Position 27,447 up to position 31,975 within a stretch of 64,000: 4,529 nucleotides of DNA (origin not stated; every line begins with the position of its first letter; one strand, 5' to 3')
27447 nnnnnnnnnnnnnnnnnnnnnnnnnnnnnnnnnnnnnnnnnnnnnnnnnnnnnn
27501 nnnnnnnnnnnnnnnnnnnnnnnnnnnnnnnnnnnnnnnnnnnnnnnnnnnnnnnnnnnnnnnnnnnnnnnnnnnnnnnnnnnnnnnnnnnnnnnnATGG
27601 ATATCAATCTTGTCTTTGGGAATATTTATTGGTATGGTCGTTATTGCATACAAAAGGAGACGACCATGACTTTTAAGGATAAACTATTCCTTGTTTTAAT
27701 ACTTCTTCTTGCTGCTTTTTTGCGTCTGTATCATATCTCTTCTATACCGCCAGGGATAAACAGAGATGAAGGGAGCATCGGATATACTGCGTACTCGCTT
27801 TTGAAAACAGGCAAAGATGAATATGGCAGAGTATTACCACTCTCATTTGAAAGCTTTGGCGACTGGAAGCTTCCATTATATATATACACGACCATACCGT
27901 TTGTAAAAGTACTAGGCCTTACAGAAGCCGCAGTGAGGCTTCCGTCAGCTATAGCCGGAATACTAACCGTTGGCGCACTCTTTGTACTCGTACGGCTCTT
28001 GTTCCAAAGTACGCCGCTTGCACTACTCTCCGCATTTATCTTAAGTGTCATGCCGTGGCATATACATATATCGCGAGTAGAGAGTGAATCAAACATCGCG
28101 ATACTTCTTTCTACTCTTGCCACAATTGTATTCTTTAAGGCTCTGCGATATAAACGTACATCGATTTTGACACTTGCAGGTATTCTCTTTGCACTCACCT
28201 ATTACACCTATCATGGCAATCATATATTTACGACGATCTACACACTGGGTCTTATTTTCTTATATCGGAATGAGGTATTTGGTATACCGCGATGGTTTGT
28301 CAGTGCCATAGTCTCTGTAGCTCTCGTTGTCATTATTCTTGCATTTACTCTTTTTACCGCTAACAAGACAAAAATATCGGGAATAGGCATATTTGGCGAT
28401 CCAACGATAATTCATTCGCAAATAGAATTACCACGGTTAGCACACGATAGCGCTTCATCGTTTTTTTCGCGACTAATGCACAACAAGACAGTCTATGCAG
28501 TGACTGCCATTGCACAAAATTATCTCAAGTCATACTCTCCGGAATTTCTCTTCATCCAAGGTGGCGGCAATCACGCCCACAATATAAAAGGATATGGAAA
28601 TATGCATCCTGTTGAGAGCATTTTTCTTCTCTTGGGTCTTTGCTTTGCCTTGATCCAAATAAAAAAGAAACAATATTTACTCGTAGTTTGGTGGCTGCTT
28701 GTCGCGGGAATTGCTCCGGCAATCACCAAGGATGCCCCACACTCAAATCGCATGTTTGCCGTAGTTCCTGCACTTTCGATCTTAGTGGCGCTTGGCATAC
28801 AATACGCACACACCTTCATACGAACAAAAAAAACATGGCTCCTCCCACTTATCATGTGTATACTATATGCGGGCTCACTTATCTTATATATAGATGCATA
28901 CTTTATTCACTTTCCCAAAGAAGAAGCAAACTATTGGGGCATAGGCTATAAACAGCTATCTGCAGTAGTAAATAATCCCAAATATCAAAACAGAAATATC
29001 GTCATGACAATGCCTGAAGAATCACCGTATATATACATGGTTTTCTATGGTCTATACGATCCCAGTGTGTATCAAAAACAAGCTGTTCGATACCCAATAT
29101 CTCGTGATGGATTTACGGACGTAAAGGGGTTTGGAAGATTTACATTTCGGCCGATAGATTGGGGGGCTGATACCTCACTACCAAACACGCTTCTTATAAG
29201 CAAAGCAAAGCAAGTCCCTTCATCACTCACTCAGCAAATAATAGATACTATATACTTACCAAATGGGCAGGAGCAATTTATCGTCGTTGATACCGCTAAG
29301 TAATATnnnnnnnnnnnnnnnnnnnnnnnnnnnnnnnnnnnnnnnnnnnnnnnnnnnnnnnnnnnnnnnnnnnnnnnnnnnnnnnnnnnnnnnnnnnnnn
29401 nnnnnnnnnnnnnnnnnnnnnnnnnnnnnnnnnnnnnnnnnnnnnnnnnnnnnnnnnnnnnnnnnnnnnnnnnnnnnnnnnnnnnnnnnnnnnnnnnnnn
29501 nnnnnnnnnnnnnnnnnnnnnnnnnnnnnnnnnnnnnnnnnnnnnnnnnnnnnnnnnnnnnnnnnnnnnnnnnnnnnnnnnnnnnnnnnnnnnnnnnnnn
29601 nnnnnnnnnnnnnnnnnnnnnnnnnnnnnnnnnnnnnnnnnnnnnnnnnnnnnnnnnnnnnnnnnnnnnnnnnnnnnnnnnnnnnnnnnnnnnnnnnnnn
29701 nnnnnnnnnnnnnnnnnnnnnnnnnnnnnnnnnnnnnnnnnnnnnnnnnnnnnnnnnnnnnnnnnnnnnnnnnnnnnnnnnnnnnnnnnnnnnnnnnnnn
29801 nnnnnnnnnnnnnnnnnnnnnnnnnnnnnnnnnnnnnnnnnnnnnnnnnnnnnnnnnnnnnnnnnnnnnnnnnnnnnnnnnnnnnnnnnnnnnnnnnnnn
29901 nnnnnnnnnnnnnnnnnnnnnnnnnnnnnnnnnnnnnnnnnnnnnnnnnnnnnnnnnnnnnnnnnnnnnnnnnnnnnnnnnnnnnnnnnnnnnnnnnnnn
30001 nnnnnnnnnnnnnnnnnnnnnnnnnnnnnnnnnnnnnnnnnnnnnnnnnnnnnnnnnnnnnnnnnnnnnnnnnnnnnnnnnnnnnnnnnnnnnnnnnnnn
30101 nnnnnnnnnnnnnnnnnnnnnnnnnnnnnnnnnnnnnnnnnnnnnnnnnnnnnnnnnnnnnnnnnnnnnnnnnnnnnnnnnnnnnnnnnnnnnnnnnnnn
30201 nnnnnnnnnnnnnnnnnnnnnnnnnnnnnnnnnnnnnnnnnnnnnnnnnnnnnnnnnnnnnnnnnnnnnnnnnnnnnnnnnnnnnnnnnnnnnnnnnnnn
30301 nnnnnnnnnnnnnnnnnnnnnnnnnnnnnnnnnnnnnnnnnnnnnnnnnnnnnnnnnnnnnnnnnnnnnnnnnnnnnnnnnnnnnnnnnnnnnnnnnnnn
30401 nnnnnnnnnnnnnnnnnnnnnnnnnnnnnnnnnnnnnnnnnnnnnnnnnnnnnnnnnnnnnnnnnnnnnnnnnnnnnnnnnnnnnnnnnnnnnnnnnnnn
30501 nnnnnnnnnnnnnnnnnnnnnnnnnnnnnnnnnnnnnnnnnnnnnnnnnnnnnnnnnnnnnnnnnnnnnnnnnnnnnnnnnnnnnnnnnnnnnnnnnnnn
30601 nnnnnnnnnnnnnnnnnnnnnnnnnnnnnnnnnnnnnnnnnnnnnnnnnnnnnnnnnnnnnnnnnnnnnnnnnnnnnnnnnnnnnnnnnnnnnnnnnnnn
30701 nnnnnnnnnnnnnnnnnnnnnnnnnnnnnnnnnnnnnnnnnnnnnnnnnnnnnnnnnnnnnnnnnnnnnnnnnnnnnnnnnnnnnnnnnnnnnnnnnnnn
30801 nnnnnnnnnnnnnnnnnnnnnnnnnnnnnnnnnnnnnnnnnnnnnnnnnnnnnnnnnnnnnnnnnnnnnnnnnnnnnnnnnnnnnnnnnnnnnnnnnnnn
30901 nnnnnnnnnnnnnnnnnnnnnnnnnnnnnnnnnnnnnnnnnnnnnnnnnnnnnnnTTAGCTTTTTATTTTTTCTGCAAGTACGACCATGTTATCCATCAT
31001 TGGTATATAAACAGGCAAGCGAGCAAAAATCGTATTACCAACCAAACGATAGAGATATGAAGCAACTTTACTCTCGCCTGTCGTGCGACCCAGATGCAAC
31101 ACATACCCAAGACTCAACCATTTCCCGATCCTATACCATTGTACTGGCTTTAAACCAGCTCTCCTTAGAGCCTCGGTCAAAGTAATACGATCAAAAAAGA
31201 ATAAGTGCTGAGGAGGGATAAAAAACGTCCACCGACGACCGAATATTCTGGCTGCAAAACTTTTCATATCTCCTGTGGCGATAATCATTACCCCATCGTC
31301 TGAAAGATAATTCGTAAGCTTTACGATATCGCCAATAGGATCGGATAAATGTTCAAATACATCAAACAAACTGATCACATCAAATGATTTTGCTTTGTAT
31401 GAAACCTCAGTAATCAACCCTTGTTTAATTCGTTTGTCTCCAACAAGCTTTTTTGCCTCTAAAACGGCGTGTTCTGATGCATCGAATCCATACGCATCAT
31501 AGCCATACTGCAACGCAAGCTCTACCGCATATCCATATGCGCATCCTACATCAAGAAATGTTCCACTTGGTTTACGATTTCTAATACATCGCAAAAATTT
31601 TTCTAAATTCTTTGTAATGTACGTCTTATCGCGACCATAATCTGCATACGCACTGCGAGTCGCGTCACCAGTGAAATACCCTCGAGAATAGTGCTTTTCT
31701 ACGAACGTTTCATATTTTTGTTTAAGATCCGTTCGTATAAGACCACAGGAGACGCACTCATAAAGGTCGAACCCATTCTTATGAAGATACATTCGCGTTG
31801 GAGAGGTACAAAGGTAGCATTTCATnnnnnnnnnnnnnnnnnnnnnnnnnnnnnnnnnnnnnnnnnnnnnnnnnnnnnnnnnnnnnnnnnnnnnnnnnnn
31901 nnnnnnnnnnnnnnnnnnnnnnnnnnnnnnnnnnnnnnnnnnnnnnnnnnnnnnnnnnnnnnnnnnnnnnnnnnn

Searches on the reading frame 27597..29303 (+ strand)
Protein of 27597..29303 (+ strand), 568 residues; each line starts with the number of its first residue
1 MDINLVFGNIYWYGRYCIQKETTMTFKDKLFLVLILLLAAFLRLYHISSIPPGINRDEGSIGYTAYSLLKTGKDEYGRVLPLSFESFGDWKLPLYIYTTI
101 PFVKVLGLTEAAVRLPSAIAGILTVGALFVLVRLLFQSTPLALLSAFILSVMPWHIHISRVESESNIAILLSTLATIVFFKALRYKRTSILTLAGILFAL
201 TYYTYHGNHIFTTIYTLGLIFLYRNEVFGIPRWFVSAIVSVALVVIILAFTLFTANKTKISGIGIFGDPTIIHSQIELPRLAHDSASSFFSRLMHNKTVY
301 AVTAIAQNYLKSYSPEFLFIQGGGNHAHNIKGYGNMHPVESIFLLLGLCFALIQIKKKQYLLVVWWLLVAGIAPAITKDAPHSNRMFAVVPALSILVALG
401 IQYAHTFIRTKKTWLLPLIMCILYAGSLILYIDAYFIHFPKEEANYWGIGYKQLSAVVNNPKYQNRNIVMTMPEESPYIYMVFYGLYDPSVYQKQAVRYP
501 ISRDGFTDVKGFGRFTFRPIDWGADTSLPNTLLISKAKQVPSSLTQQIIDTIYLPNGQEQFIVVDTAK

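Call 17: search_protein_families(library=pfam, proteins=[window:27597-29303:+], max_evalue=0.01)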
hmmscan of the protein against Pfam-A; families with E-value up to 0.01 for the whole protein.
window:27597-29303:+ (568 aa): 2 families
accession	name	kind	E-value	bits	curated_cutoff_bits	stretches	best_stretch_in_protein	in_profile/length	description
PF13231.12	PMT_2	-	2.2e-09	38.2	26.1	1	93-249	4-153/160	Dolichyl-phosphate-mannose-protein mannosyltransferase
PF02366.24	PMT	-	5.2e-05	23.4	22.7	1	34-253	2-233/245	Dolichyl-phosphate-mannose-protein mannosyltransferase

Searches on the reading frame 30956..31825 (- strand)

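Call 17: search_protein_families(library=pfam, proteins=[window:30956-31825:-], max_evalue=0.01)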
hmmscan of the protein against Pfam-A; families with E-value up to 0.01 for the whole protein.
window:30956-31825:- (289 aa): 8 families
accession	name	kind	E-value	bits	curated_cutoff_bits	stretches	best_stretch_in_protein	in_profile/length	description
PF13489.12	Methyltransf_23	-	1.1e-23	84.2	27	1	72-229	8-163/164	Methyltransferase domain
PF08241.18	Methyltransf_11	-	1.6e-12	48.3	21.2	1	91-182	1-95/95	Methyltransferase domain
PF13847.12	Methyltransf_31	-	4.9e-10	39.7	27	1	87-189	4-117/145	Methyltransferase domain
PF08242.18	Methyltransf_12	-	1.2e-09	39.2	30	1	91-179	1-97/98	Methyltransferase domain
PF13649.12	Methyltransf_25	-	1.1e-08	36.1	27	1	91-163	2-80/97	Methyltransferase domain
PF08003.17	Methyltransf_9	-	2.6e-05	23.8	23.8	1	89-185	118-220/315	Protein of unknown function (DUF1698)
PF07757.19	AdoMet_MTase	-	8.1e-05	23.3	27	1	34-123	14-98/115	Predicted AdoMet-dependent methyltransferase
PF02353.26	CMAS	-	0.0024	17.7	27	1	85-185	61-167/273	Mycolic acid cyclopropane synthetase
